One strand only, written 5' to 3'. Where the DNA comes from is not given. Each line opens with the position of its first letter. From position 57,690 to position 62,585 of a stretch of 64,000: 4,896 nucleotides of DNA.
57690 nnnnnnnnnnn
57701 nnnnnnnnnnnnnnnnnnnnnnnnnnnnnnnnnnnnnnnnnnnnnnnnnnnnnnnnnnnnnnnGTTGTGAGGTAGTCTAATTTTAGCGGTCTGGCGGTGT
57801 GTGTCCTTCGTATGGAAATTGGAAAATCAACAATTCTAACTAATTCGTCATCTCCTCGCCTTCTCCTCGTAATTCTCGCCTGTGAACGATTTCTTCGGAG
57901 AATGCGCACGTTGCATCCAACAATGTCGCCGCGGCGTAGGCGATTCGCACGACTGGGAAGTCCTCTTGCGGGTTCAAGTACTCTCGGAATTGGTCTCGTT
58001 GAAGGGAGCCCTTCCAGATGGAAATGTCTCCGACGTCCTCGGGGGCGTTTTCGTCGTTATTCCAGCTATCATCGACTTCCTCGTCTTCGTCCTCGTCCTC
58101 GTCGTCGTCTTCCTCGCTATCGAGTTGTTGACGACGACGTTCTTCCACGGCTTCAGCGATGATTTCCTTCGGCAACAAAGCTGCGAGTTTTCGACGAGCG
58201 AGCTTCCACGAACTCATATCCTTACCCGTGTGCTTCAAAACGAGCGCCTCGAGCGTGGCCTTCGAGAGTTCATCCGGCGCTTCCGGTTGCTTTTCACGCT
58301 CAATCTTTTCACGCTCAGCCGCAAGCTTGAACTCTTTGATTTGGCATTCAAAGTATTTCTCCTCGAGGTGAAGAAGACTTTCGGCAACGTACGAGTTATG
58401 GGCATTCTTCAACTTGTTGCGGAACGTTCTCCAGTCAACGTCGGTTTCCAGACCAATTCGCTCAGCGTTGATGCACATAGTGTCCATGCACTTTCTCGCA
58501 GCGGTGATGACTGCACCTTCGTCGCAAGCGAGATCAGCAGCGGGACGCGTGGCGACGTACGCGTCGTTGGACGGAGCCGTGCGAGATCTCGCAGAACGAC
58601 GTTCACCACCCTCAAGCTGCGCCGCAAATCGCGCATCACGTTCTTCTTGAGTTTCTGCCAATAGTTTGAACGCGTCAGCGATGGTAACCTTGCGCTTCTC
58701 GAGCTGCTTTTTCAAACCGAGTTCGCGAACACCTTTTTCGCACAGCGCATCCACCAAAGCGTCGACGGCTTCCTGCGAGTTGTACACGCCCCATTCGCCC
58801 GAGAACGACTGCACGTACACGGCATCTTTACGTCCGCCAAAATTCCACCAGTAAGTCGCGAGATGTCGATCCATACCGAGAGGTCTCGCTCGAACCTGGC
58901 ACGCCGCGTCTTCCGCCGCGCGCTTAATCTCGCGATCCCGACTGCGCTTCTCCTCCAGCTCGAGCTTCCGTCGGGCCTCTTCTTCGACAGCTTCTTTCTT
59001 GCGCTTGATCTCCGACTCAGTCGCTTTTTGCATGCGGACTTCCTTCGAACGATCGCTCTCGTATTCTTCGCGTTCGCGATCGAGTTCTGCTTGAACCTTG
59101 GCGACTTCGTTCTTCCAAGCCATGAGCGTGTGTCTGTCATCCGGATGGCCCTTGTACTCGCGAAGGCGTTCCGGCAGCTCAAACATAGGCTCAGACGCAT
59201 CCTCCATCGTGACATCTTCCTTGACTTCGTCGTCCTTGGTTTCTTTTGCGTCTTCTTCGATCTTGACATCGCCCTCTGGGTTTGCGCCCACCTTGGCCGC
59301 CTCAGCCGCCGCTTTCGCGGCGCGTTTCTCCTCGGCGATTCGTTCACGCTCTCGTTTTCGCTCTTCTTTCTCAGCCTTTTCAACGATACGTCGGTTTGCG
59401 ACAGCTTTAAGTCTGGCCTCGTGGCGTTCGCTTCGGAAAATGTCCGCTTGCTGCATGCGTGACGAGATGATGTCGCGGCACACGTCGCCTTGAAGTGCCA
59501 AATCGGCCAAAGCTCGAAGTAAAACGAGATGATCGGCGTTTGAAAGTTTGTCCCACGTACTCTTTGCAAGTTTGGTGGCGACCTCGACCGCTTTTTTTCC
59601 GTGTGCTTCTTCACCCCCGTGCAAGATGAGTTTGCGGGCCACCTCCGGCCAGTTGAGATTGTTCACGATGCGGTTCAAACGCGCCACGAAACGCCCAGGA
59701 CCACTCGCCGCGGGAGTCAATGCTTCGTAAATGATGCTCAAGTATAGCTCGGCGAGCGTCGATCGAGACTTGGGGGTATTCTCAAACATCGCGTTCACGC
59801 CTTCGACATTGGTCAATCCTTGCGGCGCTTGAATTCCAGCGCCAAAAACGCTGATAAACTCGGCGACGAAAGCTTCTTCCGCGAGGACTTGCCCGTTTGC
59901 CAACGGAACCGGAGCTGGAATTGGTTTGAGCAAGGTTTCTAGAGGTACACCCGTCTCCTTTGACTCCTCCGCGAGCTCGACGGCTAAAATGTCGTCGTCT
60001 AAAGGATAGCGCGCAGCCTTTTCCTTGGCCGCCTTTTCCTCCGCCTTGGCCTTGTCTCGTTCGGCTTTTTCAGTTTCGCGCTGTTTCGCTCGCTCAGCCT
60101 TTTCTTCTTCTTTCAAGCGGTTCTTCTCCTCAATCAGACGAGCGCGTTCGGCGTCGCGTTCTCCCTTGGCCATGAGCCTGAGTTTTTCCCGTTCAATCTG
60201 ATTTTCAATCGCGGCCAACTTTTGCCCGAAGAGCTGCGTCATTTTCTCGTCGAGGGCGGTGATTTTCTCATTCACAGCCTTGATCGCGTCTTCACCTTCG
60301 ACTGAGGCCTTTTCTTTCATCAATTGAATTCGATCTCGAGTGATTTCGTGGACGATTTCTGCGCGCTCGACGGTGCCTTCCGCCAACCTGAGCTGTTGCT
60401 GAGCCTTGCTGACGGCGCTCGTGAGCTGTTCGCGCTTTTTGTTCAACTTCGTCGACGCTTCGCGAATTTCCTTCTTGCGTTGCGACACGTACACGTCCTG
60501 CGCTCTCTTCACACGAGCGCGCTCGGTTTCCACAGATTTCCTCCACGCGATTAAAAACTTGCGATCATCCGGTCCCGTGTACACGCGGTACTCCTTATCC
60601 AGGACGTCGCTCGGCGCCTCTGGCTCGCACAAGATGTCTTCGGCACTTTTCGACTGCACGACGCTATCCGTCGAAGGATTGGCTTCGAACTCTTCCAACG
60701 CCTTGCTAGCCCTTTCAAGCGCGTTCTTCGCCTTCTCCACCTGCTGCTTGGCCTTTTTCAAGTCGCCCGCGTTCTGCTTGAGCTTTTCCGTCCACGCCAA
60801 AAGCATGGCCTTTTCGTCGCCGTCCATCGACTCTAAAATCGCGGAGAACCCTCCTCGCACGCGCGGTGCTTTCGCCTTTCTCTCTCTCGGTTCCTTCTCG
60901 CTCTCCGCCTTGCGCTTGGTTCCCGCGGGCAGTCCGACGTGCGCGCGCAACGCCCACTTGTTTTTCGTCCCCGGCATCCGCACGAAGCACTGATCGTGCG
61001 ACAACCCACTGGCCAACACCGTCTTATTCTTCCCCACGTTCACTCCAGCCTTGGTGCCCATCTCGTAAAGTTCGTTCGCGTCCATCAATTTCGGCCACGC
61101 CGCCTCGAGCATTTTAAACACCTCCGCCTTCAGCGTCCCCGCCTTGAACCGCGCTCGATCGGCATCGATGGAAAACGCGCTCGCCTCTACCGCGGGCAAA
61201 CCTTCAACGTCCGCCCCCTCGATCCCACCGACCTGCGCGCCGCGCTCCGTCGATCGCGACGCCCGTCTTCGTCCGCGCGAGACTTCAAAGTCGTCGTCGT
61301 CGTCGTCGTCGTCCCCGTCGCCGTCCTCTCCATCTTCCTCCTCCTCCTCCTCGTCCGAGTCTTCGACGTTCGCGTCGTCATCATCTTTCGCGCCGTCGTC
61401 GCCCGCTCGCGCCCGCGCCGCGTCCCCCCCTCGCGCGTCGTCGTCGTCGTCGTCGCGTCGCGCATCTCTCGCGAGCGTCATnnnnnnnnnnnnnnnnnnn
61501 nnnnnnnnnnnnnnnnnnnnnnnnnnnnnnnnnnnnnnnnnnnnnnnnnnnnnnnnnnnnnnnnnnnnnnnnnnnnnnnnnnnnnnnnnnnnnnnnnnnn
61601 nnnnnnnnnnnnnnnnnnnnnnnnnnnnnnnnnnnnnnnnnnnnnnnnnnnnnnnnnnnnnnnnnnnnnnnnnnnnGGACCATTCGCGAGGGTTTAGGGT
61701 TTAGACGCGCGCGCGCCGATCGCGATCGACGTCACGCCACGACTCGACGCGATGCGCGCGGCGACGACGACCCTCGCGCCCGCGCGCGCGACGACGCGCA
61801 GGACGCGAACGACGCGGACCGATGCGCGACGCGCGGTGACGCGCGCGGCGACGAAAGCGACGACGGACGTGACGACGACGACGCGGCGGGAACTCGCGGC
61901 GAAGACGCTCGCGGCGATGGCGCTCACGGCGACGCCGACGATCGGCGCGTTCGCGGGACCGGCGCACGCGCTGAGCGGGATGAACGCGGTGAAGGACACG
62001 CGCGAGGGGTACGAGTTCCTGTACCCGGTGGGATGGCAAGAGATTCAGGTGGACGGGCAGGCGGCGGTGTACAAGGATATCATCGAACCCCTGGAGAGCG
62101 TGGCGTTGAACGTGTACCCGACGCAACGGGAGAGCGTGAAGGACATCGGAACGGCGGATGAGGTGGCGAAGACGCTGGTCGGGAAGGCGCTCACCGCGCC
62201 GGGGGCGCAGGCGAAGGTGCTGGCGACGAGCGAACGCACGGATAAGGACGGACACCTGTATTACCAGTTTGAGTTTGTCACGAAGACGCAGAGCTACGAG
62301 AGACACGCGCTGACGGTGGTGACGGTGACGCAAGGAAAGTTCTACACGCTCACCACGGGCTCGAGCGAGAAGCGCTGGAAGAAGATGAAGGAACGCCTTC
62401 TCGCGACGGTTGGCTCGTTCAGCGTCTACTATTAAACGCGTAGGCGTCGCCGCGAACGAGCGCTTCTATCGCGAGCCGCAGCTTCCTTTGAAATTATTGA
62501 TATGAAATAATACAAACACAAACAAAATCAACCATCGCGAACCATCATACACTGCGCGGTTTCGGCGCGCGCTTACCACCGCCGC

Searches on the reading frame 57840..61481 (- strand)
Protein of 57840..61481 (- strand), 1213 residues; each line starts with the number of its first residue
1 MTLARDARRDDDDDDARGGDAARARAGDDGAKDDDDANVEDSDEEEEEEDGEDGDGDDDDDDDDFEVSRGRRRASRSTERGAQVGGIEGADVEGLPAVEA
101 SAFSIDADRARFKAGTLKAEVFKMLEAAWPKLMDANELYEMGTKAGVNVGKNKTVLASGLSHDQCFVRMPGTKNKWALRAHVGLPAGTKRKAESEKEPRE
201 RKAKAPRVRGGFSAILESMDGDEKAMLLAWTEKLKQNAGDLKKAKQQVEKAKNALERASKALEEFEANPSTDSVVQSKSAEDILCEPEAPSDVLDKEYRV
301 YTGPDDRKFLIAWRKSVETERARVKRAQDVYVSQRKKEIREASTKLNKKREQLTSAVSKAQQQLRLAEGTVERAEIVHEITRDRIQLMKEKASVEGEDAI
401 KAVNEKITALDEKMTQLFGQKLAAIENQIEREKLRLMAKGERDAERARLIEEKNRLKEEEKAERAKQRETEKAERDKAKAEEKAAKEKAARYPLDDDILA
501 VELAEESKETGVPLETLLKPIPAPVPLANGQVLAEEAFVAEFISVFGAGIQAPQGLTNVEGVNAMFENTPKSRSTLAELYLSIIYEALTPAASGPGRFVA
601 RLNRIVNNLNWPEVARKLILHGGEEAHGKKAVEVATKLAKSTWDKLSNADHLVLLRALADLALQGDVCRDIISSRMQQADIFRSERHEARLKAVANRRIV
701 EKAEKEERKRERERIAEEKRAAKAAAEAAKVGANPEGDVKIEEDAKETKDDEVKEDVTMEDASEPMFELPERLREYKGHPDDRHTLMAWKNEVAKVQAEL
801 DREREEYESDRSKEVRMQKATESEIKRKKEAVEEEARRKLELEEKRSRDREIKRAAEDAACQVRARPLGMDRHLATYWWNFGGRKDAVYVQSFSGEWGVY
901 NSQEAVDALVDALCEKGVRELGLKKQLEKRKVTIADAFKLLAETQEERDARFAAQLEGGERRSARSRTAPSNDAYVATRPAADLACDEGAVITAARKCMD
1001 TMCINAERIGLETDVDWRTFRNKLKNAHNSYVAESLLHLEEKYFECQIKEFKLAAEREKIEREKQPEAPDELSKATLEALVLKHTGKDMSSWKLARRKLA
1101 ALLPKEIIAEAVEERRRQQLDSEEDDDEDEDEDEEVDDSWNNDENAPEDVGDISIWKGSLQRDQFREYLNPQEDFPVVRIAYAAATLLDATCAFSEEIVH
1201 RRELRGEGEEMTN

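Call 70: search_protein_families(library=pfam, proteins=[window:57840-61481:-], max_evalue=0.01)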
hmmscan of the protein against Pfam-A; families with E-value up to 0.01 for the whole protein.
window:57840-61481:- (1213 aa): 1 family
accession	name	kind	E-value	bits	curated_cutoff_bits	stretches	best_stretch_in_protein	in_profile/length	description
PF15613.11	WSD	-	3e-20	72.6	25.4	1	863-931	1-69/69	Williams-Beuren syndrome DDT (WSD), D-TOX E motif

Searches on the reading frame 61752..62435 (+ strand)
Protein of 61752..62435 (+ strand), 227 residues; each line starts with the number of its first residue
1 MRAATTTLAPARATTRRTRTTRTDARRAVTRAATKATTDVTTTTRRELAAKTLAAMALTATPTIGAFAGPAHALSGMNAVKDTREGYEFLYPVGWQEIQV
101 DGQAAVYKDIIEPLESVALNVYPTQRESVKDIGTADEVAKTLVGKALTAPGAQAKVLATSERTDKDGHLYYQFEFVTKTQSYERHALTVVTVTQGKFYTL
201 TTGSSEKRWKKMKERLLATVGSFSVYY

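Call 70: search_protein_families(library=pfam, proteins=[window:61752-62435:+], max_evalue=0.01)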
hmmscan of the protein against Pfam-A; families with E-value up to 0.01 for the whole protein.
window:61752-62435:+ (227 aa): 1 family
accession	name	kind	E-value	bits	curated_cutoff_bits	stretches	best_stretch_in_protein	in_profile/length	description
PF01789.22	PsbP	-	1.4e-47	162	23.5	1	76-225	2-155/155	PsbP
